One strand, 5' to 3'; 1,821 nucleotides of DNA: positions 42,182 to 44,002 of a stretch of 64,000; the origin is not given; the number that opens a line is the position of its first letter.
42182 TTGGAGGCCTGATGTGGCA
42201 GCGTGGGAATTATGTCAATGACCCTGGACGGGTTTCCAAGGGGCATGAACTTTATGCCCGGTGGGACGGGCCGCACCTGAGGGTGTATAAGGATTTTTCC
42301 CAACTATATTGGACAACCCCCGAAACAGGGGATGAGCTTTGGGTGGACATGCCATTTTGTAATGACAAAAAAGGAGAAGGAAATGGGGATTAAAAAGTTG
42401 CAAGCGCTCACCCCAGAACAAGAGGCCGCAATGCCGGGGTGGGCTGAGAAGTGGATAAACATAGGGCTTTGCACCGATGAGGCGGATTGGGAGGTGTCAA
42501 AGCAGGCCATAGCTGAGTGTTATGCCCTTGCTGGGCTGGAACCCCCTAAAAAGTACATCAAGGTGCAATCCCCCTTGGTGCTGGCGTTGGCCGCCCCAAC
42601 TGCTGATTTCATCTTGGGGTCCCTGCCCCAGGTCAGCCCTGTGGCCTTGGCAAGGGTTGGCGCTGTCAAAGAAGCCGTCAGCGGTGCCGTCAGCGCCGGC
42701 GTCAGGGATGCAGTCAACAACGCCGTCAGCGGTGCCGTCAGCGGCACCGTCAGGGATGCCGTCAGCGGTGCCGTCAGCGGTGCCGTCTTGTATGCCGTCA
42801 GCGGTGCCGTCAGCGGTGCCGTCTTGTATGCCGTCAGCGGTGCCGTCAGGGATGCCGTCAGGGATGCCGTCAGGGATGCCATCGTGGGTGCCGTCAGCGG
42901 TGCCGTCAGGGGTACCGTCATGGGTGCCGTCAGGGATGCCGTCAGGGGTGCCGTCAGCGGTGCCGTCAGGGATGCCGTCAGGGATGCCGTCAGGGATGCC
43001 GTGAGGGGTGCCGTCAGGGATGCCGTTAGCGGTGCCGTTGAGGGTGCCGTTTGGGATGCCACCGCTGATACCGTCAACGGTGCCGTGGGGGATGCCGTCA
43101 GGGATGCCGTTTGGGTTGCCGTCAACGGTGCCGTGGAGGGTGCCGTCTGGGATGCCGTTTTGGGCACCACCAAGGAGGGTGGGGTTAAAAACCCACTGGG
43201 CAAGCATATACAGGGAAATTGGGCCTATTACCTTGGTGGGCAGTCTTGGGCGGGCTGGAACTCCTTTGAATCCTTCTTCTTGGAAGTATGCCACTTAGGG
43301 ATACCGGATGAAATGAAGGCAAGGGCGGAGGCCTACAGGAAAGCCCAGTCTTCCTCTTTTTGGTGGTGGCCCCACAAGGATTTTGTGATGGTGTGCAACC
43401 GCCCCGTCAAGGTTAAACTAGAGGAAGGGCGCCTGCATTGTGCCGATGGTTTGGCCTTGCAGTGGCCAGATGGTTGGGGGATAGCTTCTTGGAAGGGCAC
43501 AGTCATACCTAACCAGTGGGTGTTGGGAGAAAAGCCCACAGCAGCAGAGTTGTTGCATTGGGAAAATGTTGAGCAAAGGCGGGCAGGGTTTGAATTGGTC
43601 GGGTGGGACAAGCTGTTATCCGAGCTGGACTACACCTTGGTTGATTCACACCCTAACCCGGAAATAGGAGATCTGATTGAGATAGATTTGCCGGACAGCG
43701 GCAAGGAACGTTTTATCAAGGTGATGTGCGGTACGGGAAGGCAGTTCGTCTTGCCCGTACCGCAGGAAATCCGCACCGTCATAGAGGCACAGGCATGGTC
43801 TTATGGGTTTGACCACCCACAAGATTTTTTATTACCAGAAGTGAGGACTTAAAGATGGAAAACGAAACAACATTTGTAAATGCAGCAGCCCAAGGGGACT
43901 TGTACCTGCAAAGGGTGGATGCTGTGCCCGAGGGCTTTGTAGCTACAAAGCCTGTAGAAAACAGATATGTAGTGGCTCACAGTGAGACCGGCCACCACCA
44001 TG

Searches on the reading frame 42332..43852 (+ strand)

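Call 18: search_protein_families(library=pfam, proteins=[window:42332-43852:+], max_evalue=0.01)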
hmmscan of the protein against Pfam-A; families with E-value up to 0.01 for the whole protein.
window:42332-43852:+ (506 aa): 4 families
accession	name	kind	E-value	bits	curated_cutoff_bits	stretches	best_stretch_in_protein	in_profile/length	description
PF20530.3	DUF6745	-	4.8e-24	85.2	27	1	331-495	28-197/206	Domain of unknown function (DUF6745)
PF13436.11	Gly-zipper_OmpA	-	1.9e-09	37.6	27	0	180-211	1-33/44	Glycine-zipper domain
PF13441.11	Gly-zipper_YMGG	-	0.0029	17.7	28.9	1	178-212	2-37/45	YMGG-like Gly-zipper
PF24930.1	DUF7750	-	0.0036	17.5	27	0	112-152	26-64/65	Domain of unknown function (DUF7750)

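Call 35: search_protein_families(library=phrogs, proteins=[window:42383-43852:+], max_evalue=0.001)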
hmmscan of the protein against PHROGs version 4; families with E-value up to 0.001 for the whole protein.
window:42383-43852:+ (489 aa): 4 families
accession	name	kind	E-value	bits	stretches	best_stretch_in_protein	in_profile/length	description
phrog_21193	-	connector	1.7e-08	35.9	0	190-230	61-101/104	head-tail connector protein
phrog_31813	-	unknown function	1.7e-08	34.9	1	317-421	197-305/378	-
phrog_8332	-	unknown function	3.1e-06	27.9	1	154-218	155-219/248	-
phrog_568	-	DNA, RNA and nucleotide metabolism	1.4e-05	26.5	0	131-194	11-71/83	plasmid stability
